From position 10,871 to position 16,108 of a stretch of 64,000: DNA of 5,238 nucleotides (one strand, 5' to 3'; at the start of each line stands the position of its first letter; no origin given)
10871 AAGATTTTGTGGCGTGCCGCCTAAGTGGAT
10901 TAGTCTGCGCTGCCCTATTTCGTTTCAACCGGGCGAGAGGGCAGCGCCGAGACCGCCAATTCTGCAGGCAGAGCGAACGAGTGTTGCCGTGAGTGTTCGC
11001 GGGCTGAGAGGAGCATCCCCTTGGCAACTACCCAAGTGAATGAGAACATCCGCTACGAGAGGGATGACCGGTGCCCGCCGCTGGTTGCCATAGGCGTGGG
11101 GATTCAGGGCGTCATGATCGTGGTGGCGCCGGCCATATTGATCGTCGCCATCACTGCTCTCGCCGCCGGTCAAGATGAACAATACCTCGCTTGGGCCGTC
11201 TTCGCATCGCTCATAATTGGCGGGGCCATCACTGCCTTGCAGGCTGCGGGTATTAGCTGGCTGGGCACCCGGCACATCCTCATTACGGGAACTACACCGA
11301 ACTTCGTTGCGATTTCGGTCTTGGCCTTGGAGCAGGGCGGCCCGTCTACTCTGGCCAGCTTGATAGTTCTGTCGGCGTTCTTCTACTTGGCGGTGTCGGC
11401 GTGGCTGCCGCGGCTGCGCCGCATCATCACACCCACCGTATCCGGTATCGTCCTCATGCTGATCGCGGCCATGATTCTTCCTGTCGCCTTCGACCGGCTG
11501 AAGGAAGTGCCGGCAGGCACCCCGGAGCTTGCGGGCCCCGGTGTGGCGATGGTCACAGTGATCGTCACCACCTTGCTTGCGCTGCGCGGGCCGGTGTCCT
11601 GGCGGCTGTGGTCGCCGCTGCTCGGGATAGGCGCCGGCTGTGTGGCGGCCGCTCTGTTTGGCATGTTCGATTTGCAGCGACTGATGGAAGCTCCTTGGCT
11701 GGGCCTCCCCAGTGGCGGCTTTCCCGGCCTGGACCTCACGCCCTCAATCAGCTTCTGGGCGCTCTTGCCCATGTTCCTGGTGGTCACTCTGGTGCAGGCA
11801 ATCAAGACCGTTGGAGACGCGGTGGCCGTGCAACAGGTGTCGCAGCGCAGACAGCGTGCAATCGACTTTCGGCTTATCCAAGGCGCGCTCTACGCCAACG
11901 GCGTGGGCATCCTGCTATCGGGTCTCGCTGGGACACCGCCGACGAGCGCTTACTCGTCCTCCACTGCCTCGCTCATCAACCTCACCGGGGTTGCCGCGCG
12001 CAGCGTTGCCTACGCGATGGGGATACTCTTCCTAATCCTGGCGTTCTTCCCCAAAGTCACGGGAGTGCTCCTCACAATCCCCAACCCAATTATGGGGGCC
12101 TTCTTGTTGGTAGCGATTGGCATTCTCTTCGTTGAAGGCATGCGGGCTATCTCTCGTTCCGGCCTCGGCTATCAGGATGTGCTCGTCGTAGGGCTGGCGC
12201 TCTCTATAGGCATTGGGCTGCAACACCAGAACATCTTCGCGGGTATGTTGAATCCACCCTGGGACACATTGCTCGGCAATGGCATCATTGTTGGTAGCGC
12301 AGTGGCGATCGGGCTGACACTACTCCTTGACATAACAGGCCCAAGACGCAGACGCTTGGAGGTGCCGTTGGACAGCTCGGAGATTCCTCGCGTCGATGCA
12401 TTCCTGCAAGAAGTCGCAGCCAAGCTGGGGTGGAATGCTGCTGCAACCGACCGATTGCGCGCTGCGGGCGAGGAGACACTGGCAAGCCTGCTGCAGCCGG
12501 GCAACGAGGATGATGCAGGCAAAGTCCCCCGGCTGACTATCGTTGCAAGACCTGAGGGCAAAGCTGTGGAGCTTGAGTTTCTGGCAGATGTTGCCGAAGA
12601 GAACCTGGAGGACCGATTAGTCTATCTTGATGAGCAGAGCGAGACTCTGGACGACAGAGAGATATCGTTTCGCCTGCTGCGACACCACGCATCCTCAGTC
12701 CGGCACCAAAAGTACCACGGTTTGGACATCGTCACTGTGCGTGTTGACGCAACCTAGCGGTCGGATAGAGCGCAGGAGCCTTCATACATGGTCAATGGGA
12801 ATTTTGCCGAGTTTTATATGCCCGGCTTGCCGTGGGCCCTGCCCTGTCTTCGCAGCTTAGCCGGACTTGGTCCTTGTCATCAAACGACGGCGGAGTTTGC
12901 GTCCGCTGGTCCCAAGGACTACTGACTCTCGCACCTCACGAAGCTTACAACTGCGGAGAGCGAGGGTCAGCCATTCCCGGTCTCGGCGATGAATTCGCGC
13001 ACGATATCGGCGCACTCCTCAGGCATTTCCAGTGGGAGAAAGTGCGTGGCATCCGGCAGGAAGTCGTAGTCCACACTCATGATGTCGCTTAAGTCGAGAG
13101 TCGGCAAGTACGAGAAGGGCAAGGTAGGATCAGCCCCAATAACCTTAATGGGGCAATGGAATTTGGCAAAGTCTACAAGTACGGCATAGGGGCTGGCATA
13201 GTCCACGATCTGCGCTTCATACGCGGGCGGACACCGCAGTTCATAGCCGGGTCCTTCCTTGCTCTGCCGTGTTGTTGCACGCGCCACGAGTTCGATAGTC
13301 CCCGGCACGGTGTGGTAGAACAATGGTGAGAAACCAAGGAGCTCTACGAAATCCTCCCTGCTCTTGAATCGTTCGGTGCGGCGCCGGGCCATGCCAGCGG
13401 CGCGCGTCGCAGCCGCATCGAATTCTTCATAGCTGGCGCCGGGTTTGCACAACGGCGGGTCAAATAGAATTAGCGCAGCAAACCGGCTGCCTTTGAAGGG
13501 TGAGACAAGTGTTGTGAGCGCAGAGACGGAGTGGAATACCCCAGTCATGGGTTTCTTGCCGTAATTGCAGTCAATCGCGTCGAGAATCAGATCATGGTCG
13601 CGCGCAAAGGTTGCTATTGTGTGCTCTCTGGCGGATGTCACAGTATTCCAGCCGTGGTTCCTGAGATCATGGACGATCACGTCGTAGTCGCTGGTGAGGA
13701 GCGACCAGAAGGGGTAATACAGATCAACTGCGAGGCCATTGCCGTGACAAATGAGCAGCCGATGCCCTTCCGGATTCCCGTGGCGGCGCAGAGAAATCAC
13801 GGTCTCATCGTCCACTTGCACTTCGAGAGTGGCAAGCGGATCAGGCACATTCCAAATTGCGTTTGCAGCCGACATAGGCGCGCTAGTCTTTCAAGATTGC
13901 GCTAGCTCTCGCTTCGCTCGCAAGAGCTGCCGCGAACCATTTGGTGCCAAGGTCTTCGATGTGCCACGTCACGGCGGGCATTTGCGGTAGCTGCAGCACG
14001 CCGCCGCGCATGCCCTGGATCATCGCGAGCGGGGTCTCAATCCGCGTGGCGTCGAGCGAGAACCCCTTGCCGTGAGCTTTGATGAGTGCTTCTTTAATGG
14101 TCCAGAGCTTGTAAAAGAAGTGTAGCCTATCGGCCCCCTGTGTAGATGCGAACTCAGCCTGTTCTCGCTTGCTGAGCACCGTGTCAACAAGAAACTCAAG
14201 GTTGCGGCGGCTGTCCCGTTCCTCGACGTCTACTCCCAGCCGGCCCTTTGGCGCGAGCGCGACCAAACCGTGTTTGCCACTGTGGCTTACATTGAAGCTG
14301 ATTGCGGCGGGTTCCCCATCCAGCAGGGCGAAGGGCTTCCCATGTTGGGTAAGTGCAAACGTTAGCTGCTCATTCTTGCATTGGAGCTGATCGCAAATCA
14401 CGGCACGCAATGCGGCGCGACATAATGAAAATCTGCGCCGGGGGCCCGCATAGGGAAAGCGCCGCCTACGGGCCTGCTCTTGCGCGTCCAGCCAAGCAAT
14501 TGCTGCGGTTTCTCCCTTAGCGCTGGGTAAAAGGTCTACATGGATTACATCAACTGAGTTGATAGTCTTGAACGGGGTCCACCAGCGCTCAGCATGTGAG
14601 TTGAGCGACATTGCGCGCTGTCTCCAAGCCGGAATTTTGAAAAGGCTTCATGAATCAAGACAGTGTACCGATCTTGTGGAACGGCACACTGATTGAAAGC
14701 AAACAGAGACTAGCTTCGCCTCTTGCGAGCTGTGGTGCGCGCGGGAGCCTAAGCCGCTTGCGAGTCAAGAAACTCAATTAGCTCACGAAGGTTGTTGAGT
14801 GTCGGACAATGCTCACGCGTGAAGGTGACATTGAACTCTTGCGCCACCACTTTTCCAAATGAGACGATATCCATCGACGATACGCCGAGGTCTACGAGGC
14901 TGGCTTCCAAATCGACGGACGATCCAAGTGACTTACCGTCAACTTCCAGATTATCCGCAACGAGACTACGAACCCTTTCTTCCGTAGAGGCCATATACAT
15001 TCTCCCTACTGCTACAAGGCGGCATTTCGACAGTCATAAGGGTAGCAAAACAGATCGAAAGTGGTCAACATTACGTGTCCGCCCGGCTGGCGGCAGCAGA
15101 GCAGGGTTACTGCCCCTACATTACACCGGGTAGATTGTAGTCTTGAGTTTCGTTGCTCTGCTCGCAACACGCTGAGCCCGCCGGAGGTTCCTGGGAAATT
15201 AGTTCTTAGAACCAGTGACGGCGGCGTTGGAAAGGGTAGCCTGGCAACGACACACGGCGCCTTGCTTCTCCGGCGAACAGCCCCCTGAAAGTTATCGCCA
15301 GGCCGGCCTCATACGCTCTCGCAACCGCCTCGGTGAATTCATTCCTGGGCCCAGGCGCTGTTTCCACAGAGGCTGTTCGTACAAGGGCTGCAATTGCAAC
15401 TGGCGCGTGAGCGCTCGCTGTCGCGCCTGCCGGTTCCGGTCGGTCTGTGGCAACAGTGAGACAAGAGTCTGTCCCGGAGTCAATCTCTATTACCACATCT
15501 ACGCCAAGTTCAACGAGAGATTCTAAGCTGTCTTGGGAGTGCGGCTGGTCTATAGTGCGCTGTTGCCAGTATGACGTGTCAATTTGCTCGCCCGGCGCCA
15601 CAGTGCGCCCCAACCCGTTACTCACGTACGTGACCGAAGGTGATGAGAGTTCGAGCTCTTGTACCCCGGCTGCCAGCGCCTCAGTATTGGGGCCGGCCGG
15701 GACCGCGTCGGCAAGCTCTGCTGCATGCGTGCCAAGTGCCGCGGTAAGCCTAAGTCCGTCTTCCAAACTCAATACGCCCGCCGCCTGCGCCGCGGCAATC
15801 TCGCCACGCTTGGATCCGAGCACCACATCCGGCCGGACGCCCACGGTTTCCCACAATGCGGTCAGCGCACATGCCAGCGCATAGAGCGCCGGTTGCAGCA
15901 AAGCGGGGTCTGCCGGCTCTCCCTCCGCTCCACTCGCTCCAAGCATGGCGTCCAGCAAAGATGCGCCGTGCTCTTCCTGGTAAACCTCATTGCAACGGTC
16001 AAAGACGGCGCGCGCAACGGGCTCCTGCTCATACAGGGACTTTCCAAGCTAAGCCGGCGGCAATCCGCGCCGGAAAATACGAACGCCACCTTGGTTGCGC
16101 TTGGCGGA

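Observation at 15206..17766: Vestigial second module: intact-looking KS2 followed by a visibly decayed AT2 (motif deletion plus frameshift, active-site loss, internal deletion)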

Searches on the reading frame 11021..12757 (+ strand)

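Call 28: search_protein_families(library=pfam, proteins=[window:11021-12757:+], max_evalue=0.001)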
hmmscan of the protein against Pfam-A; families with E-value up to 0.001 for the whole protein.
window:11021-12757:+ (578 aa): 1 family
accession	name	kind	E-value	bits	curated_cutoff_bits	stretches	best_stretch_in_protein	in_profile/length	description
PF00860.26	Xan_ur_permease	-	1.8e-42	145.9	27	1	25-401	5-384/389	Permease family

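Call 75: search_protein_families(library=ncbifam, proteins=[window:11021-12757:+], max_evalue=0.001)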
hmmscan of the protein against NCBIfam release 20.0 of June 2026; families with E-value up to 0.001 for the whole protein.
window:11021-12757:+ (578 aa): 6 families
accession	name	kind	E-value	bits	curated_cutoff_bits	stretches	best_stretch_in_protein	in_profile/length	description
TIGR03173.1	pbuX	subfamily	8.3e-60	202.6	414.15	1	26-436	1-406/407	xanthine permease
TIGR00801.1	ncs2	superfamily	9.5e-49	166.5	291.8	1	20-434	4-414/415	NCS2 family nucleobase:cation symporter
NF007995.0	PRK10720.1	equivalog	6e-15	55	477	1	110-436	90-406/429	uracil permease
NF008502.0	PRK11412.1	equivalog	6.4e-13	48.6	370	1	109-433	101-424/433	uracil/xanthine transporter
NF037981.1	NCS2_1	subfamily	3.2e-12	46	40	1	112-430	97-415/419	purine/pyrimidine permease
TIGR03616.1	RutG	equivalog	3e-05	22.9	758.65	1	60-378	70-373/429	pyrimidine utilization transport protein G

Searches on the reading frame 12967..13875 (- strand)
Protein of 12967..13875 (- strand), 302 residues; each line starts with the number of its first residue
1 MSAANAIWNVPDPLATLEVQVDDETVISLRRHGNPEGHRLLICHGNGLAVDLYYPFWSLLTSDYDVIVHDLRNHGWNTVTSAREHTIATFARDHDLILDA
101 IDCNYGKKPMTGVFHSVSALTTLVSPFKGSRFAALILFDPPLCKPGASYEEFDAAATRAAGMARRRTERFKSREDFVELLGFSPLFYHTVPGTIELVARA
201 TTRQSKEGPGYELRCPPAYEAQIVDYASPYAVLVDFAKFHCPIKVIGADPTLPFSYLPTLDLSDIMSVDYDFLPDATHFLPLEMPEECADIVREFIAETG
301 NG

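Call 6: search_protein_families(library=pfam, proteins=[window:12967-13875:-], max_evalue=0.01)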
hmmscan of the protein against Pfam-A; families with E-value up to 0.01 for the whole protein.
window:12967-13875:- (302 aa): 3 families
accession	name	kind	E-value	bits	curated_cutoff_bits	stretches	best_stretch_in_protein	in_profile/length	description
PF12697.13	Abhydrolase_6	-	4.1e-12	47.7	26.3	1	40-290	1-216/217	Alpha/beta hydrolase family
PF00561.26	Abhydrolase_1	-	6e-07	29.8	25.8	1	40-101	3-66/245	alpha/beta hydrolase fold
PF12146.15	Hydrolase_4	-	0.00021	21.1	27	1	39-165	6-132/239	Serine aminopeptidase, S33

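Call 75: search_protein_families(library=ncbifam, proteins=[window:12967-13875:-], max_evalue=0.001)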
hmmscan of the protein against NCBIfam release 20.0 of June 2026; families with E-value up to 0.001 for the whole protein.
window:12967-13875:- (302 aa): 6 families
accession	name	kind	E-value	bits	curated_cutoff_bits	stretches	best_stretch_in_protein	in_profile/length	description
TIGR02427.1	protocat_pcaD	equivalog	2.1e-07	30.6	255.85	1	33-296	8-250/251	3-oxoadipate enol-lactonase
NF004514.1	PRK05855.1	equivalog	7.7e-06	24.7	455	1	19-102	4-88/578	SDR family oxidoreductase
NF051488.1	bifunc_PcaDC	exception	1.6e-05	24.3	390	1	31-298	6-252/375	bifunctional 3-oxoadipate enol-lactonase/4-carboxymuconolactone decarboxylase PcaDC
TIGR02240.1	PHA_depoly_arom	equivalog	0.00013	21.4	250.6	1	18-114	6-99/276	poly(3-hydroxyalkanoate) depolymerase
NF051487.1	bifunc_PcaCD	exception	0.00056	19.1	430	0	29-103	164-237/413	bifunctional 4-carboxymuconolactone decarboxylase/3-oxoadipate enol-lactonase PcaCD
TIGR03056.1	bchO_mg_che_rel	equivalog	0.00059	18.9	172.55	1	30-103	21-94/278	alpha/beta fold hydrolase BchO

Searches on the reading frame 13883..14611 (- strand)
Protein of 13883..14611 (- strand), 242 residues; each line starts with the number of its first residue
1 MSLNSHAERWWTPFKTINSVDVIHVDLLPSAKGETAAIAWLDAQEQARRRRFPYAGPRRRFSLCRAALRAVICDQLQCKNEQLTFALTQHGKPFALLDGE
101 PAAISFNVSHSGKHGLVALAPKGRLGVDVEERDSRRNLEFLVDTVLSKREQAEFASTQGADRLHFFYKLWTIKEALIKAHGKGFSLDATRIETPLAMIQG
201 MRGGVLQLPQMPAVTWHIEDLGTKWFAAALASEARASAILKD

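Call 6: search_protein_families(library=pfam, proteins=[window:13883-14611:-], max_evalue=0.01)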
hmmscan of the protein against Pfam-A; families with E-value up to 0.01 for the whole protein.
window:13883-14611:- (242 aa): 2 families
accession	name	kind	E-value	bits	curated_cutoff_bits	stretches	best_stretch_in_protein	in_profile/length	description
PF01648.25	ACPS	-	1.1e-16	61.3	25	1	125-196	2-79/111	4'-phosphopantetheinyl transferase superfamily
PF22624.1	AASDHPPT_N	-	3e-10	40.7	27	1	29-118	5-96/100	4'-phosphopantetheinyl transferase, N-terminal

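Call 67: find_encoding_contigs(protein=window:13883-14611:-, flank=10000, max_places=6)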
Protein window:13883-14611:- (242 aa): no gene with exactly this product is on record in the collection.

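Call 75: search_protein_families(library=ncbifam, proteins=[window:13883-14611:-], max_evalue=0.001)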
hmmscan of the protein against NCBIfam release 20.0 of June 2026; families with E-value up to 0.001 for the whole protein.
window:13883-14611:- (242 aa): 4 families
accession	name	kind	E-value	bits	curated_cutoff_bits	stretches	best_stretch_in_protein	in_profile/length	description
NF042922.1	4PPT_HetI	equivalog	1.5e-23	83.4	370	1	18-193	17-191/235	4'-phosphopantetheinyl transferase HetI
NF007676.0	PRK10351.1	equivalog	2.5e-16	59.9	174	1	85-182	51-145/195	4'-phosphopantetheinyl transferase AcpT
TIGR00556.1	pantethn_trn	domain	9.5e-08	32.2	45.35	1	125-186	5-70/128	phosphopantetheine--protein transferase domain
NF047349.1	4PPT_AusB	equivalog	9.2e-07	28.5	225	1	72-186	52-154/205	aureusimine biosynthesis 4'-phosphopantetheinyl transferase AusB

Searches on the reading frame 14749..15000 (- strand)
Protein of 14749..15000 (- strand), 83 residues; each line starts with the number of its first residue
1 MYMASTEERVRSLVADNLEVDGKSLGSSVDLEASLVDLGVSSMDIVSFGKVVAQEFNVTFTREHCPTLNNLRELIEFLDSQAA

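Call 59: search_protein_families(library=pfam, proteins=[window:14752-15000:-], max_evalue=0.1)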
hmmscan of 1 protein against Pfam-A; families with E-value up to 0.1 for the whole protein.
seq(83 aa): 2 families
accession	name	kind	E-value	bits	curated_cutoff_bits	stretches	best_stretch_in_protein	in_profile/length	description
PF00550.31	PP-binding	-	2.6e-08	34.4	20.8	1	8-77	1-66/67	Phosphopantetheine attachment site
PF23297.2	ACP_SdgA_C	-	0.039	14.5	27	1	15-61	20-62/95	Highly reducing polyketide synthase sdgA, C-terminal ACP domain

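Call 64: find_homologous_proteins(query=window:14752-15000:-, max_evalue=0.00001)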
Query seq(83 aa) (83 aa): 20 proteins with E <= 0.00001 among 22 candidates.
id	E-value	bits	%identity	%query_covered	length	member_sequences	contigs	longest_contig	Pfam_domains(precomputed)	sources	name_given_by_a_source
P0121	5.5e-43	161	100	98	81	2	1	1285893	PF00550.32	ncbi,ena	-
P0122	1.4e-32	128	75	98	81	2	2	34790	PF00550.32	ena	-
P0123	2.0e-31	125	77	98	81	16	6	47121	PF00550.32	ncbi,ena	-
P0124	3.4e-29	118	73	96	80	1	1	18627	PF00550.32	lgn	-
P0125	7.8e-28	113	69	98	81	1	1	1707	PF00550.32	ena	-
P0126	3.5e-27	111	72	94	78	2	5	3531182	PF00550.32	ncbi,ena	-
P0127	7.5e-27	110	69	96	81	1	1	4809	PF00550.32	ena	-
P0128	2.2e-26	109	69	100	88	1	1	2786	PF00550.32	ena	-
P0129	5.7e-24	101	64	96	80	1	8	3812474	PF00550.32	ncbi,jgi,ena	-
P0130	7.0e-24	101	63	98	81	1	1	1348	PF00550.32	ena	-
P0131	1.1e-23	100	63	96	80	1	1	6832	PF00550.32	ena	-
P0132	2.1e-23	99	63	96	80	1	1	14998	PF00550.32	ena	-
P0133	3.3e-23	99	62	98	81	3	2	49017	PF00550.32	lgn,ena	-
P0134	5.0e-23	98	63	98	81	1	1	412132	PF00550.32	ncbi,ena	-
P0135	2.3e-22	96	63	98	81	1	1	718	PF00550.32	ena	-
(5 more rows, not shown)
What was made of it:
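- The source contig is 1.29 Mb long (call 64). The contig is 1.29 Mb long (call 64).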

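Call 65: find_encoding_contigs(protein=P0121, flank=10000, max_places=6)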
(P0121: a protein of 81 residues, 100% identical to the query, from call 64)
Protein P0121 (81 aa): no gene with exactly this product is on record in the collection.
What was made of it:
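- Tried and rejected: Look-ups of the window's PPTase and of P0121 (a 100% identical ACP on a 1.29-Mb contig) returned no retrievable contig (calls 65, 67).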

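Call 66: list_cluster_members(proteins=[P0121, P0123])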
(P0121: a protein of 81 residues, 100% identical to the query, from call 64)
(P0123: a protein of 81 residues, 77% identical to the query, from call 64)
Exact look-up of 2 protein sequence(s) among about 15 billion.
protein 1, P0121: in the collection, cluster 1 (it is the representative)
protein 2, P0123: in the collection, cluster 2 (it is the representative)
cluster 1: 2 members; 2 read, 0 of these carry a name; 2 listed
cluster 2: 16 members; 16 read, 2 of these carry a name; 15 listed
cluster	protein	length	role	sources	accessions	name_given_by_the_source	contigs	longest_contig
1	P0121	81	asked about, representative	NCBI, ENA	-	-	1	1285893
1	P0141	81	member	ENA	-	-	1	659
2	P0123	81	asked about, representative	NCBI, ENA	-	-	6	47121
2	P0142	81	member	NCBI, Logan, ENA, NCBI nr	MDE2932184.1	MAG: phosphopantetheine-binding protein [Chloroflexota bacterium] | phosphopantetheine-binding protein [Chloroflexota bacterium]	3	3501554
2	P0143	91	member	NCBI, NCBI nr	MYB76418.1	MAG: acyl carrier protein [Chloroflexi bacterium] | acyl carrier protein [Chloroflexota bacterium]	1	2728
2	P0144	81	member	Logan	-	-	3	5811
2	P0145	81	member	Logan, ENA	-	-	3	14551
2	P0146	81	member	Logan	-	-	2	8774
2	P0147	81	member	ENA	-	-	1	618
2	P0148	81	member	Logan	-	-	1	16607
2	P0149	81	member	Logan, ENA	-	-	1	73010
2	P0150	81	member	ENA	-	-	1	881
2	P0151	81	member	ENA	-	-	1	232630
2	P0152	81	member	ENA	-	-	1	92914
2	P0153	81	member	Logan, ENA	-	-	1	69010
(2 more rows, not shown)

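Call 68: find_encoding_contigs(protein=P0123, flank=6000, max_places=8)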
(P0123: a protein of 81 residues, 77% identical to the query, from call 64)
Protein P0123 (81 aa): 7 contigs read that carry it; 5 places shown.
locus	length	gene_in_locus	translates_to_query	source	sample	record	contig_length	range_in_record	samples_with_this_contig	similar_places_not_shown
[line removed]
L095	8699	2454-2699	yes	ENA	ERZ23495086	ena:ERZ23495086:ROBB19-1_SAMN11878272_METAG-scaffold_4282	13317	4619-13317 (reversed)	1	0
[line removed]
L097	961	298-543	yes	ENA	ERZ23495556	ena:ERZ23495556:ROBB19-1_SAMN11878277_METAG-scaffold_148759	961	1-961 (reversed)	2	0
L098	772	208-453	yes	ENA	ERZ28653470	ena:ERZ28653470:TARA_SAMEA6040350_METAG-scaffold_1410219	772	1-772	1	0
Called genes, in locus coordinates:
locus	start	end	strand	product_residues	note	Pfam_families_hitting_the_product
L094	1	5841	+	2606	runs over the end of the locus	PF21089:PKS_DH_N, PF14765:PS-DH, PF08242:Methyltransf_12, PF13489:Methyltransf_23, PF08240:ADH_N, PF00107:ADH_zinc_N, PF13602:ADH_zinc_N_2, PF00106:adh_short, +13 more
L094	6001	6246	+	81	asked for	PF00550:PP-binding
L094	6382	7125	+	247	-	PF22624:AASDHPPT_N, PF01648:ACPS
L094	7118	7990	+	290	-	PF00561:Abhydrolase_1 (weak), PF12697:Abhydrolase_6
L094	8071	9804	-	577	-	PF00860:Xan_ur_permease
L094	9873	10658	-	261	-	PF05721:PhyH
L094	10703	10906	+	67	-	-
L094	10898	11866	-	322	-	PF12706:Lactamase_B_2 (weak)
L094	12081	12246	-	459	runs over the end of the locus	PF04734:Ceramidase_alk (weak)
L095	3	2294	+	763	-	?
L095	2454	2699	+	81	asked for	PF00550:PP-binding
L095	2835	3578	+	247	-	PF22624:AASDHPPT_N, PF01648:ACPS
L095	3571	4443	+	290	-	PF00561:Abhydrolase_1 (weak), PF12697:Abhydrolase_6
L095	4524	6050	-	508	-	-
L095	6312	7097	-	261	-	PF05721:PhyH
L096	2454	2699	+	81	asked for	PF00550:PP-binding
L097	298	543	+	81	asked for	PF00550:PP-binding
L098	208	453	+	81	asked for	PF00550:PP-binding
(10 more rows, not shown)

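Call 75: search_protein_families(library=ncbifam, proteins=[window:14749-15000:-], max_evalue=0.001)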
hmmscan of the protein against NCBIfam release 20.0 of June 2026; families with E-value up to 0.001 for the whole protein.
window:14749-15000:- (83 aa): 5 families
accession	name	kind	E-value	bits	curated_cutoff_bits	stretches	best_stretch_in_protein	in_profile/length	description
NF002148.0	PRK00982.1-2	subfamily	1.5e-07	31.2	71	1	3-81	2-77/79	acyl carrier protein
NF002151.0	PRK00982.1-5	equivalog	3.4e-07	30.3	92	1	3-82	1-77/78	acyl carrier protein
NF002149.0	PRK00982.1-3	equivalog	4.3e-07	29.8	106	1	3-81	1-76/78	acyl carrier protein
TIGR00517.1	acyl_carrier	equivalog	3.3e-06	26.9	70.45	1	4-81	2-76/77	acyl carrier protein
NF002150.0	PRK00982.1-4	subfamily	4.7e-05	23.6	66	1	8-81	8-78/80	acyl carrier protein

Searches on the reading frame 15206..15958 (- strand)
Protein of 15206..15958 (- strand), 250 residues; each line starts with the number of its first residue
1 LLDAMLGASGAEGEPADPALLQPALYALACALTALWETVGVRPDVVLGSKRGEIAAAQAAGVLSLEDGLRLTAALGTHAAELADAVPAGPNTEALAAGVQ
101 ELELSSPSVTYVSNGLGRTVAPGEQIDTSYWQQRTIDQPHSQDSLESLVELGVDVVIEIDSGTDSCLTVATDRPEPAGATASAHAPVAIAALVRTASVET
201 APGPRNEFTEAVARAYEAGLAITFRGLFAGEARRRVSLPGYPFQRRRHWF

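Call 6: search_protein_families(library=pfam, proteins=[window:15206-15958:-], max_evalue=0.01)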
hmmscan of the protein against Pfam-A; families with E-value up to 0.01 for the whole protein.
window:15206-15958:- (250 aa): 1 family
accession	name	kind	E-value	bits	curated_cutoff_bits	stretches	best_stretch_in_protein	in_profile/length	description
PF00698.26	Acyl_transf_1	-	4e-13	50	32.7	1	21-124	62-163/319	Acyl transferase domain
